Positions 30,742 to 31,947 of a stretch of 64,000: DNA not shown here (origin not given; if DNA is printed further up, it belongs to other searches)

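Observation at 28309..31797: rpfF / rpfC-type DSF quorum-sensing pair, convergent as in Xanthomonas, in a locally lower-GC stretch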

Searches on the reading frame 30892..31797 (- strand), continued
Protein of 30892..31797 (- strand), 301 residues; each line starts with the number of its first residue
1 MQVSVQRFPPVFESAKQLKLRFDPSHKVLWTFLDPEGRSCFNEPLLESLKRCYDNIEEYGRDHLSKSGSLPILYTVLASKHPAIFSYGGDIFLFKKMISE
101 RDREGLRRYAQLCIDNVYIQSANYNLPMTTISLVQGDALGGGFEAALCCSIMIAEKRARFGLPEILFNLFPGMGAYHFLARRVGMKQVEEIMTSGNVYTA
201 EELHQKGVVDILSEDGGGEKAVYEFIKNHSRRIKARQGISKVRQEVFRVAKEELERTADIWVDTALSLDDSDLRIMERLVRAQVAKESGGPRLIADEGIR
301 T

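Call 27: find_related_loci(query=A1, collection=genome_contigs, flank=10000)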
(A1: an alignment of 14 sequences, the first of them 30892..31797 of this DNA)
Query A1 (301 aa) in genome_contigs; peptide patterns used: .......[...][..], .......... (x = any residue, [..] = any of these).
600 stretches matched a pattern (row limit reached: there are more); 574 encode a relative of the query (tblastn E <= 1e-3); the best 80 are kept; 80 distinct loci.
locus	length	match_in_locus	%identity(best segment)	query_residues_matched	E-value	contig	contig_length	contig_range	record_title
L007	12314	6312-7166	50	6-283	8e-93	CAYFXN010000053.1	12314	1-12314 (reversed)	MAG TPA_asm: uncultured bacterium isolate ERP108616_co2_418 genome assembly, contig: NODE_9071_length_12314_cov_5.621666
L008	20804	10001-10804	54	16-283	2e-90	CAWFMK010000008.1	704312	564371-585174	MAG: uncultured beta proteobacterium isolate MFD06526.bin.2.113 genome assembly, contig: contig_8404, whole genome shotg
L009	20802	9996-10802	48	16-284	8e-88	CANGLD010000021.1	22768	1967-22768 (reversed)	MAG: Oxalobacteraceae bacterium isolate Jr-28jun17-209 genome assembly, contig: Jr-28jun17-C3180, whole genome shotgun s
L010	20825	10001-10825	50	16-290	4e-85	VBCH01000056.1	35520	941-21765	MAG: Betaproteobacteria bacterium isolate BP_12 14_0929_12_40cm_scaffold_2013_e:498, whole genome shotgun sequence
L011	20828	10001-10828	49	9-283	3e-85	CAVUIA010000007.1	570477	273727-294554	MAG: uncultured bacterium isolate MFD04716.bin.1.102 genome assembly, contig: contig_46894, whole genome shotgun sequenc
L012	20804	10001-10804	49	16-283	1e-83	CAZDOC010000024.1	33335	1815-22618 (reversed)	MAG TPA_asm: uncultured Gammaproteobacteria bacterium isolate SRP216583_co2_167 genome assembly, contig: NODE_718_length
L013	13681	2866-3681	48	12-283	1e-81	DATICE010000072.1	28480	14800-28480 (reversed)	MAG TPA_asm: Burkholderiales bacterium isolate SMAG_U16308 k141_956486, whole genome shotgun sequence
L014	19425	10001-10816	48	12-283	9e-82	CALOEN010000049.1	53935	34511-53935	MAG: uncultured beta proteobacterium isolate LOGT_bin.0139 genome assembly, contig: contig_54099, whole genome shotgun s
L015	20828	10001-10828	47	13-289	3e-81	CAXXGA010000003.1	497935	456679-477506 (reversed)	MAG: Breoghania sp. isolate c25fde7c-5ef0-4a0e-b70d-964709d767e8 genome assembly, contig: contig_3, whole genome shotgun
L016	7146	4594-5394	45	17-283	1e-80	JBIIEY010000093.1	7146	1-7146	MAG: Burkholderiaceae bacterium isolate ME2000-10-24pf_3300042406_group1_bin93 Rohwer_bin2285_scaffold_9406_c1, whole ge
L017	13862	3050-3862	49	7-283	7e-81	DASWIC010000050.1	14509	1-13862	MAG TPA_asm: Burkholderiales bacterium isolate SMAG_U2858 k141_3347246, whole genome shotgun sequence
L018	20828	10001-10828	47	12-286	3e-80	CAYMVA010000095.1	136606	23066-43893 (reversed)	MAG TPA_asm: uncultured Enterobacteriaceae bacterium isolate binchicken_co165_281 genome assembly, contig: k141_153180,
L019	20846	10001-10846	46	10-290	5e-80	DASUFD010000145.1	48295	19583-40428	MAG TPA_asm: Burkholderiales bacterium isolate SMAG_U1370 k141_582727, whole genome shotgun sequence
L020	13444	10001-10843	48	8-297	3e-80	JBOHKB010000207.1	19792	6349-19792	MAG: Propylenella sp. isolate SC-S_metawrap_bin.43 k127_4177211, whole genome shotgun sequence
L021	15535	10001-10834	45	10-286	1e-79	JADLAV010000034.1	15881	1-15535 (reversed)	MAG: Burkholderiales bacterium isolate SJ14 c_000000599604, whole genome shotgun sequence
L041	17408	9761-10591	45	17-290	4e-74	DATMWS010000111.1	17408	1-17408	MAG TPA_asm: Thiobacillus sp. isolate SMAG_U13100 k141_42088, whole genome shotgun sequence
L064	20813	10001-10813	42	16-288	1e-71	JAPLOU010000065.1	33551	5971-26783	MAG: Hyphomicrobiales bacterium isolate LacPavin_0818_WC50_MAG_65_19 LacPavin_0818_WC50_scaffold_681687, whole genome sh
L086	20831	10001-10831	40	18-288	1e-62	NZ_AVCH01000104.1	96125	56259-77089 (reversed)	Arenimonas malthae CC-JY-1 contig2, whole genome shotgun sequence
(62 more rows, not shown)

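Call 31: find_encoding_contigs(protein=window:30892-31797:-, flank=2000, max_places=3)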
Protein window:30892-31797:- (301 aa): 4 contigs read that carry it; 3 places shown.
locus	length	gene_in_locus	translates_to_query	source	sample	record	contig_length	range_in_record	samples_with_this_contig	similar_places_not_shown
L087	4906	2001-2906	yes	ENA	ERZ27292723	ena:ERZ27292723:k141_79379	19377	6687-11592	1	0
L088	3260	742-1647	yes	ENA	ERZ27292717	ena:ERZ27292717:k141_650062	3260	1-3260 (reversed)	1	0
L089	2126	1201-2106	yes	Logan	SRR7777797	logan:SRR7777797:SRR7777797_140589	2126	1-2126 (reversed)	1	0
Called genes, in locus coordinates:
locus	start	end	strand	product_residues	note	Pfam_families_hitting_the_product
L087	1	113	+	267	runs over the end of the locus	PF01814:Hemerythrin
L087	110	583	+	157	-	PF27217:AF_0155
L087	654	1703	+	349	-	PF00248:Aldo_ket_red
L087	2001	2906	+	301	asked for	PF16113:ECH_2, PF00378:ECH_1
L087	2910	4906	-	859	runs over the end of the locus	PF00512:HisKA, PF02518:HATPase_c, PF00072:Response_reg, PF01627:Hpt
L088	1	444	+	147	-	?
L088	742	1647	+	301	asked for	PF16113:ECH_2, PF00378:ECH_1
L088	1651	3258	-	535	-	?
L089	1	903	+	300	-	?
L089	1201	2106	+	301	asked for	PF16113:ECH_2, PF00378:ECH_1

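Call 33: list_cluster_members(proteins=[window:30892-31797:-, window:28309-30888:+, window:47946-49565:+, window:24190-26604:-, window:37862-38821:+, window:11183-12127:+])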
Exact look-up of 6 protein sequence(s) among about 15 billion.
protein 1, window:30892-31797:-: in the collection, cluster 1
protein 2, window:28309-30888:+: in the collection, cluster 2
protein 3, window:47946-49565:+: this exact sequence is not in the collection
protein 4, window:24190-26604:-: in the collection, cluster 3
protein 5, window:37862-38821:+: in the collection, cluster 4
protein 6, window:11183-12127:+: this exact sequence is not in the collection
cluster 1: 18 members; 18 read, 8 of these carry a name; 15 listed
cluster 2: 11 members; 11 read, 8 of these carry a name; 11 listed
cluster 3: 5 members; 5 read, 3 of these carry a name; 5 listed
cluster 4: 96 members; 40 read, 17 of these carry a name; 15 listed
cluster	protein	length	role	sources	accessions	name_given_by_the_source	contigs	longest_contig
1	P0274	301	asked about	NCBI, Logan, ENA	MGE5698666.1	MAG: crotonase/enoyl-CoA hydratase family protein [Deltaproteobacteria bacterium]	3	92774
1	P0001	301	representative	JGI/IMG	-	-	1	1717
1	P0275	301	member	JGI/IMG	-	DSF synthase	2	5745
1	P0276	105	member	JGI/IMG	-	DSF synthase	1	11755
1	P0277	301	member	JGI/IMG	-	DSF synthase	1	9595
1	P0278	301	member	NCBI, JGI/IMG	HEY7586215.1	MAG TPA: crotonase/enoyl-CoA hydratase family protein [Candidatus Deferrimicrobiaceae ... | DSF synthase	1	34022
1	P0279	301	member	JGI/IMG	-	DSF synthase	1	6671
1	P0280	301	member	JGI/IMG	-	DSF synthase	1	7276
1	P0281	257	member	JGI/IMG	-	DSF synthase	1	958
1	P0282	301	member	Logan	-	-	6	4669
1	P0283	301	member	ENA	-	-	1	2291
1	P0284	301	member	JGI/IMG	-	-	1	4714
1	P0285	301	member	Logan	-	-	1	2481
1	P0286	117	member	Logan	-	-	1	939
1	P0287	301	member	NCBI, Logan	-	-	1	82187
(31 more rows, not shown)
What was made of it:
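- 30892..31797 (-): rpfF-like gene: 301-aa crotonase-fold DSF-synthase homologue. The exact sequence is in NCBI (MGE5698666.1), and IMG names its cluster 'DSF synthase' (call 33).
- IMG calls the same protein clusters 'DSF synthase' and 'RpfC' (call 33). NCBI's own annotation is generic: 'crotonase/enoyl-CoA hydratase family protein' and 'ATP-binding protein' (call 33).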

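Call 48: search_protein_families(library=ncbifam, proteins=[L086:9902-10870:+, L041:9620-10615:+, L013:2785-3714:+, L064:9890-10816:+], max_evalue=1e-30)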
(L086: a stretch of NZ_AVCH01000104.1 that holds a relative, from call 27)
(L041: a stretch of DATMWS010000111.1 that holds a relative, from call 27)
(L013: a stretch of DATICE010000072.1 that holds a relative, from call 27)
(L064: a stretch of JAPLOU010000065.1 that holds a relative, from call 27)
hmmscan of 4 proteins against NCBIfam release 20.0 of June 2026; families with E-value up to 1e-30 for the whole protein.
L086:9902-10870:+ (322 aa): 2 families
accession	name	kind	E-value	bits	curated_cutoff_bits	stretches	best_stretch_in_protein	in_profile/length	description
NF006452.0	PRK08788.1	equivalog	1.8e-112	375.2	177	1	19-314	6-289/291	crotonase/enoyl-CoA hydratase family protein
NF053515.1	SgnlFctrSynRpfF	equivalog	9.2e-112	372.9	550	1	28-312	10-287/288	diffusible signal factor synthase RpfF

L041:9620-10615:+ (331 aa): 2 families
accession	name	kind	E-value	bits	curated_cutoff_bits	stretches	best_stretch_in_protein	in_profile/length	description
NF006452.0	PRK08788.1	equivalog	9.6e-111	369.6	177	1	33-317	5-286/291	crotonase/enoyl-CoA hydratase family protein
NF053515.1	SgnlFctrSynRpfF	equivalog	1.1e-64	218.4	550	1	43-316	10-285/288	diffusible signal factor synthase RpfF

L013:2785-3714:+ (309 aa): 2 families
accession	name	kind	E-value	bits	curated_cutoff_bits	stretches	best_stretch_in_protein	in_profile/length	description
NF006452.0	PRK08788.1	equivalog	1.8e-106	355.5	177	1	31-304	17-285/291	crotonase/enoyl-CoA hydratase family protein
NF053515.1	SgnlFctrSynRpfF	equivalog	2.6e-64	217.2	550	1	54-301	41-282/288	diffusible signal factor synthase RpfF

L064:9890-10816:+ (308 aa): 2 families
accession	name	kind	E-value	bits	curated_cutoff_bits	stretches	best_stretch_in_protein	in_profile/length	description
NF006452.0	PRK08788.1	equivalog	2.3e-102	342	177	1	37-307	17-284/291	crotonase/enoyl-CoA hydratase family protein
NF053515.1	SgnlFctrSynRpfF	equivalog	2.5e-63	214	550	1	61-307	42-284/288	diffusible signal factor synthase RpfF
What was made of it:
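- Closest known: Burkholderia/Cronobacter RpfF-RpfR system. Same: The synthase belongs to the same NF006452 family (call 48).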
